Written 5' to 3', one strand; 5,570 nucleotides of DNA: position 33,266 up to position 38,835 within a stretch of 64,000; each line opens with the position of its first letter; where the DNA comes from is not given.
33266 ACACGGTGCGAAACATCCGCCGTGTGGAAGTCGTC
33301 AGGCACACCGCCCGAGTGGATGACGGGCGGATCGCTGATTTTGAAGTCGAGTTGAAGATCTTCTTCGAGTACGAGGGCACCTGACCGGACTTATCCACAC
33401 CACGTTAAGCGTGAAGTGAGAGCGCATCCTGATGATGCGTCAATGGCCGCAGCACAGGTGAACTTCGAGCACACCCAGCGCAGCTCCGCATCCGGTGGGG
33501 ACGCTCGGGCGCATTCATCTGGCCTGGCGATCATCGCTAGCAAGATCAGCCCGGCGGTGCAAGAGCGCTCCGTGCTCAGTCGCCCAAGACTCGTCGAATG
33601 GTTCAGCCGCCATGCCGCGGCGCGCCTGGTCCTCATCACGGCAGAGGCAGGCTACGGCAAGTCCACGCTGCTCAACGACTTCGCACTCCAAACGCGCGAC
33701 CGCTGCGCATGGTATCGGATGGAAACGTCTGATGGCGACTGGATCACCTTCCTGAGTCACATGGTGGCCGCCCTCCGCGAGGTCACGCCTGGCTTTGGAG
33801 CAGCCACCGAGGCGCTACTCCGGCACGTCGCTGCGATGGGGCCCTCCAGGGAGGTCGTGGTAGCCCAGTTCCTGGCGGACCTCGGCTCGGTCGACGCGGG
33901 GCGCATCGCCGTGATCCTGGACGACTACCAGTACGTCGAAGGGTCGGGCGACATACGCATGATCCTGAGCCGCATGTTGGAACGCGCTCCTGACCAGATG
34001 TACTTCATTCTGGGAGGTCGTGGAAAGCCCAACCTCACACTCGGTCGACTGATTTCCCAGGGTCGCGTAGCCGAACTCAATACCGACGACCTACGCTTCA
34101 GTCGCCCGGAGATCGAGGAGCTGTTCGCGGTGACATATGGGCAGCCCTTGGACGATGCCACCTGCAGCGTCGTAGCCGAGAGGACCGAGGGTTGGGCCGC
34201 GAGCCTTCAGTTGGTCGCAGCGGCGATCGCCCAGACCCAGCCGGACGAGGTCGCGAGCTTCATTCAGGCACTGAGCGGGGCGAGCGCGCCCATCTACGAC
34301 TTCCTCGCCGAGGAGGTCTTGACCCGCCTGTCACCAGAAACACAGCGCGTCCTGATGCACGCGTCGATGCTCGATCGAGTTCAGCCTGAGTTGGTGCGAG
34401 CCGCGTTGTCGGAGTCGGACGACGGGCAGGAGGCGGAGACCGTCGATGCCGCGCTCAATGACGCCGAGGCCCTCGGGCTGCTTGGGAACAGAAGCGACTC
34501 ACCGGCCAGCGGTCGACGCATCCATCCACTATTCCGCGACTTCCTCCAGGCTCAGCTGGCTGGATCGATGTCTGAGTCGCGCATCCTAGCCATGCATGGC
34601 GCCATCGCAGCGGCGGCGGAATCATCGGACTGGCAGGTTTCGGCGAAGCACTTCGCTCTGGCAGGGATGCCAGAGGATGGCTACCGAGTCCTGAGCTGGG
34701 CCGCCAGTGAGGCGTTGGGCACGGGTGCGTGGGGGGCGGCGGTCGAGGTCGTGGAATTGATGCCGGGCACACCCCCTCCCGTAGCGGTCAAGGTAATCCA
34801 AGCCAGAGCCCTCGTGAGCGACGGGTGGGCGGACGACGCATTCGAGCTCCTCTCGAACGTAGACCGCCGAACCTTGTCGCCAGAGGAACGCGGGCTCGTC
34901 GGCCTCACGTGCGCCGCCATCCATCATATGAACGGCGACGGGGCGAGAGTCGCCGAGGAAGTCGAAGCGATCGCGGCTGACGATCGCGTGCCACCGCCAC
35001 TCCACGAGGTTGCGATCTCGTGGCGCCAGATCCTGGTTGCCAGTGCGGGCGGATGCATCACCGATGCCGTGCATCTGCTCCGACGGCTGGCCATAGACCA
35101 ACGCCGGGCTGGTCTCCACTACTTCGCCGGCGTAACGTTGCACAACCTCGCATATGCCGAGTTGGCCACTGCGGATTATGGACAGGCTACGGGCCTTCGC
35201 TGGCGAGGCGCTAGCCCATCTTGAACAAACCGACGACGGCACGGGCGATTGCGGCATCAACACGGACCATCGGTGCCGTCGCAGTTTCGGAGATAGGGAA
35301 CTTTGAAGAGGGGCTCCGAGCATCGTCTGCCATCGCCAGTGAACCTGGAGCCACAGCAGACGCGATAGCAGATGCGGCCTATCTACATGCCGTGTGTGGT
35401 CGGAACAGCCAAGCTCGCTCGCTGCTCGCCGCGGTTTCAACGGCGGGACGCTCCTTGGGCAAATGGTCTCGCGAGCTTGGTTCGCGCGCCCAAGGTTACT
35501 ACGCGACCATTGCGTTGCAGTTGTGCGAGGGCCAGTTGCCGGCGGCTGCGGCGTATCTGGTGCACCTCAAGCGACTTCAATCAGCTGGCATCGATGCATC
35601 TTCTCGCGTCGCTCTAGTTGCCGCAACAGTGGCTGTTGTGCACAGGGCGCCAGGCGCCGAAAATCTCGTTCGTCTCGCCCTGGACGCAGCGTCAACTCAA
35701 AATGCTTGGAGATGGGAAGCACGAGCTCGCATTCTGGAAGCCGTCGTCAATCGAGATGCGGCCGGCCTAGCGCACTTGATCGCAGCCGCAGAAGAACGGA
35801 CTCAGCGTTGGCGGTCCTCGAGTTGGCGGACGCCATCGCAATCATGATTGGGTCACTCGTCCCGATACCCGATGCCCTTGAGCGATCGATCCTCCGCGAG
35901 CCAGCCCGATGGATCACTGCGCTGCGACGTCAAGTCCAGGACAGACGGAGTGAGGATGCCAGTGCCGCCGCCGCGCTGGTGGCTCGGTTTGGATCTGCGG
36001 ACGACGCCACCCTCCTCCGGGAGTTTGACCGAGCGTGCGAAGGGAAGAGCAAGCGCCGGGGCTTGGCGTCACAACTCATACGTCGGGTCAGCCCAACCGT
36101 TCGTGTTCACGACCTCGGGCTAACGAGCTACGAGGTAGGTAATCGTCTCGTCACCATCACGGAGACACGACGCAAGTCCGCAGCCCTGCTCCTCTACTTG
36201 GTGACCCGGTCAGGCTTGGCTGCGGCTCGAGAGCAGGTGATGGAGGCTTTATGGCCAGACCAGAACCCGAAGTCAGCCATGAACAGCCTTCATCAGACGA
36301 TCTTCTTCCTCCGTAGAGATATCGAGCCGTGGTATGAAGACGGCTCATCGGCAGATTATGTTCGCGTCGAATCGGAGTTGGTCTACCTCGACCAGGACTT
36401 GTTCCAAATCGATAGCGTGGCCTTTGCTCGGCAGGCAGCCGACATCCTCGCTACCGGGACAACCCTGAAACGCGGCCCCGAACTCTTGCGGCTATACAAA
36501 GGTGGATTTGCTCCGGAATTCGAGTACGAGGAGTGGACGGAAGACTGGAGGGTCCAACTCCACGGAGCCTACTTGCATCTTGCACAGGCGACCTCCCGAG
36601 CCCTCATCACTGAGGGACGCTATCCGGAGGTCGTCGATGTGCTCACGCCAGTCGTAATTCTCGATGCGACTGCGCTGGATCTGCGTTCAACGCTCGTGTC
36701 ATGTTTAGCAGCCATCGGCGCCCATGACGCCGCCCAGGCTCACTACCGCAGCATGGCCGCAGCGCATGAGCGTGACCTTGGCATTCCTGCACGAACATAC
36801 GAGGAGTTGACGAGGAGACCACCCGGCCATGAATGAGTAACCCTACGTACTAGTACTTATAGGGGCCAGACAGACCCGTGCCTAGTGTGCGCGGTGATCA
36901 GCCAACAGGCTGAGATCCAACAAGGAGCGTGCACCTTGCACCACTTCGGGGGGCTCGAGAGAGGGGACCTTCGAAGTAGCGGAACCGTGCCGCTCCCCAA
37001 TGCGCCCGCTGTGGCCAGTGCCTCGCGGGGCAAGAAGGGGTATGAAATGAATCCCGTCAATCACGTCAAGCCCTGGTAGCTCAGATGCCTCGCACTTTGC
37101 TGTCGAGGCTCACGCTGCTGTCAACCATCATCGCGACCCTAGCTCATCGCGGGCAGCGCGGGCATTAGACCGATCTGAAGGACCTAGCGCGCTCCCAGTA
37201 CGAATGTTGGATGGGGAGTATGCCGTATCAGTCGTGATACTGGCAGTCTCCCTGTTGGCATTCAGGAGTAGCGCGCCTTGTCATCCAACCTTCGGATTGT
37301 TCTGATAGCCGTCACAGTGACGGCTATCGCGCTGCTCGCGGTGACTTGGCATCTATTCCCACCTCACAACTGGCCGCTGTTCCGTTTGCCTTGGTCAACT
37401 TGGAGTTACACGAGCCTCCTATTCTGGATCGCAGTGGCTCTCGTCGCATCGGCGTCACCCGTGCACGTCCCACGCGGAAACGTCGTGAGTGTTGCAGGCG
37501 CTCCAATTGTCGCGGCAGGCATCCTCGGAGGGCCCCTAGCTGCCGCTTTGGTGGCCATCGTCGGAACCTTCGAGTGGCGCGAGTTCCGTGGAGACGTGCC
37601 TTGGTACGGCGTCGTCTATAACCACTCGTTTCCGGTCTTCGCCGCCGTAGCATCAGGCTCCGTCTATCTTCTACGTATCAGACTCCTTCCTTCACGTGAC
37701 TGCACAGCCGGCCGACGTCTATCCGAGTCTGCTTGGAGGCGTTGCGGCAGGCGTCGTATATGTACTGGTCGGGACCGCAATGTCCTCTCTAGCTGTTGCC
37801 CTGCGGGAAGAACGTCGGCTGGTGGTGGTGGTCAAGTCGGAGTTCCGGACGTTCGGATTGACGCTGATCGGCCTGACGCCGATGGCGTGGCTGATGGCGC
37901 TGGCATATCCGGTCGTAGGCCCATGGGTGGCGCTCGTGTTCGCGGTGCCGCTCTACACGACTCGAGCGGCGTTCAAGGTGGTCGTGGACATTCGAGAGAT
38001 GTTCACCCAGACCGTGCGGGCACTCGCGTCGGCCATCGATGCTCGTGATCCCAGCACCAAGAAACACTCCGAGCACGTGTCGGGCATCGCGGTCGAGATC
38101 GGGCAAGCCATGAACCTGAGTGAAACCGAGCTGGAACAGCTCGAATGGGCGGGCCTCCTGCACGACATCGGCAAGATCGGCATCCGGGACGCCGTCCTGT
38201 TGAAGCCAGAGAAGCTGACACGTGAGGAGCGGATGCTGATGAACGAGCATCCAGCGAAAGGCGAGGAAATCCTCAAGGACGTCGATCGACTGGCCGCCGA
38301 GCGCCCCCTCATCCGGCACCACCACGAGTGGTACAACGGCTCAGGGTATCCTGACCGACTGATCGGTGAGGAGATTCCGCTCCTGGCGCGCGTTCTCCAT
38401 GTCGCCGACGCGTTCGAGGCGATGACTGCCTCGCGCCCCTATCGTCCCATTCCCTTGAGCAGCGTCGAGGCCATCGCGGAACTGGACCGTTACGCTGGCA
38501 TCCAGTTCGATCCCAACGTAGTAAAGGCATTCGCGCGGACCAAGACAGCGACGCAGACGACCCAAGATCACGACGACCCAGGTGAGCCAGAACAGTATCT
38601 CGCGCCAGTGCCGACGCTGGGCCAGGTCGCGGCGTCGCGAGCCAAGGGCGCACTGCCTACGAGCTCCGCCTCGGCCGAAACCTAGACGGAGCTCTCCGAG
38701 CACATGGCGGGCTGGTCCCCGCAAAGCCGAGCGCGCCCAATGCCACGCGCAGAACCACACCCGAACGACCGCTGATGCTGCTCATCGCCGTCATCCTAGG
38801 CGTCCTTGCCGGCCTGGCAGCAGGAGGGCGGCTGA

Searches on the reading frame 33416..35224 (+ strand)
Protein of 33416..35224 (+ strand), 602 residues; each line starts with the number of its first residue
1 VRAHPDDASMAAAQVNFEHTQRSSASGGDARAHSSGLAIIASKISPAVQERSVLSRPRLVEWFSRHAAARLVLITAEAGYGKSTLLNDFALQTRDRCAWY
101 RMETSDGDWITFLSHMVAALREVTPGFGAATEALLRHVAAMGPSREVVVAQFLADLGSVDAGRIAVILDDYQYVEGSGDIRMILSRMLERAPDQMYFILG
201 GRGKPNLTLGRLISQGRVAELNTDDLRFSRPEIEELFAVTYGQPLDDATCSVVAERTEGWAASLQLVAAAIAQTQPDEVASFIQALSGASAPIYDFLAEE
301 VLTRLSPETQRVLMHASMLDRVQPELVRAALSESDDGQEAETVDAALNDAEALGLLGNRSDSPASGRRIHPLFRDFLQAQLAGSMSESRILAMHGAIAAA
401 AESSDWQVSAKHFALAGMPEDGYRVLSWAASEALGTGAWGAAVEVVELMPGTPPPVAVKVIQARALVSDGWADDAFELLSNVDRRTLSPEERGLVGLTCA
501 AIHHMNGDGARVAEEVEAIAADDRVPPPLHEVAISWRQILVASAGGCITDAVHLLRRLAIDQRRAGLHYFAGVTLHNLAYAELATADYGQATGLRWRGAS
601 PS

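Call 61: search_protein_families(library=pfam, proteins=[window:33416-35224:+], max_evalue=0.00001)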
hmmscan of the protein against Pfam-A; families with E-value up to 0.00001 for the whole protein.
window:33416-35224:+ (602 aa): 1 family
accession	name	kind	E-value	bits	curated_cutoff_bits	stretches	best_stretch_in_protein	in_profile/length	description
PF13401.12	AAA_22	-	1.1e-07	32.6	27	1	68-188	4-108/130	AAA domain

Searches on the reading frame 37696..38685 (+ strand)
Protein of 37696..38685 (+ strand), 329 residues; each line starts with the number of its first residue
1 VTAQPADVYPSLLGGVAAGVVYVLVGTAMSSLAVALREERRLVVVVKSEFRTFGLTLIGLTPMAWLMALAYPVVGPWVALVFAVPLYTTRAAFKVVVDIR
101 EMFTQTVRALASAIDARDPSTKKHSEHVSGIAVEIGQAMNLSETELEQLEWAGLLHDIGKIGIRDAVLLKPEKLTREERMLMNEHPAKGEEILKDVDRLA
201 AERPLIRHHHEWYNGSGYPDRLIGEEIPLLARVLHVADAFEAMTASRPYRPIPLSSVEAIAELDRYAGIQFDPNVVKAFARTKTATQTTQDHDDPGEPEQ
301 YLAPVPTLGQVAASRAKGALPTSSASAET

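Call 61: search_protein_families(library=pfam, proteins=[window:37696-38685:+], max_evalue=0.00001)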
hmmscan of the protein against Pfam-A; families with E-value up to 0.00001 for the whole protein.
window:37696-38685:+ (329 aa): 2 families
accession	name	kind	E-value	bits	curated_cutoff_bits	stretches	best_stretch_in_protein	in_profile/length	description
PF13487.12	HD_5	-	7.3e-40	136.9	27.2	1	110-275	3-170/170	HD domain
PF01966.28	HD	-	4.1e-20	72.6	22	1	123-243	3-116/116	HD domain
